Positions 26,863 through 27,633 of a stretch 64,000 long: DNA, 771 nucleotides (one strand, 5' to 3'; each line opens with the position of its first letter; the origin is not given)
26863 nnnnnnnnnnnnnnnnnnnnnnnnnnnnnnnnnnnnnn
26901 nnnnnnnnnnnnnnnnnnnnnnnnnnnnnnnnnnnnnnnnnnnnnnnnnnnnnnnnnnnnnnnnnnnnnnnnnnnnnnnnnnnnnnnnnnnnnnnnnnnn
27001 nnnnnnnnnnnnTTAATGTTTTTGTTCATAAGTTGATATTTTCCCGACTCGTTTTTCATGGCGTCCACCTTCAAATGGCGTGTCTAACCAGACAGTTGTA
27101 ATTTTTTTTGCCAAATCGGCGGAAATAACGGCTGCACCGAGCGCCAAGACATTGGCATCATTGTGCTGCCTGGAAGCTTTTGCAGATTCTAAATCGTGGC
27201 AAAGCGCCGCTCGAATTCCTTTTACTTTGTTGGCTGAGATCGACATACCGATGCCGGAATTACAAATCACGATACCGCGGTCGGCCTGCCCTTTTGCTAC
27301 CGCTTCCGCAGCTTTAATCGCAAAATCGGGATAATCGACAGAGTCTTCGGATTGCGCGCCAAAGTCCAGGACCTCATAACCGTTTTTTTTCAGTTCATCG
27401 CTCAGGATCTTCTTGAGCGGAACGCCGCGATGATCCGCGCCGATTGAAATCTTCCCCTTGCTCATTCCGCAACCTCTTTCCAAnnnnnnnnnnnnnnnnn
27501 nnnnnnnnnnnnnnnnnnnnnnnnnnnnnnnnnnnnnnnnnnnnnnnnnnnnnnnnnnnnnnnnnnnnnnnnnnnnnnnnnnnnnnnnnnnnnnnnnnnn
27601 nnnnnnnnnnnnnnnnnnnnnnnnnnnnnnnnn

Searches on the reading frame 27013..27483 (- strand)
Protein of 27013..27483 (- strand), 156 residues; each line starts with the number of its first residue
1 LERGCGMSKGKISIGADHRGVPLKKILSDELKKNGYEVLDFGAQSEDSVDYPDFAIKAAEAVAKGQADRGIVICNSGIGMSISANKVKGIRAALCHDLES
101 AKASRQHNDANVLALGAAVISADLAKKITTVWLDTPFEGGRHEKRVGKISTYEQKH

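Call 66: search_protein_families(library=pfam, proteins=[window:27013-27483:-], max_evalue=0.001)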
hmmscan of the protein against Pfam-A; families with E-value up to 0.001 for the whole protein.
window:27013-27483:- (156 aa): 1 family
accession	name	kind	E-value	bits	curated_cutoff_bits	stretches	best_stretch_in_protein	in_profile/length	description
PF02502.23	LacAB_rpiB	-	1.1e-60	204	24.7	1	12-149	1-138/138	Ribose/Galactose Isomerase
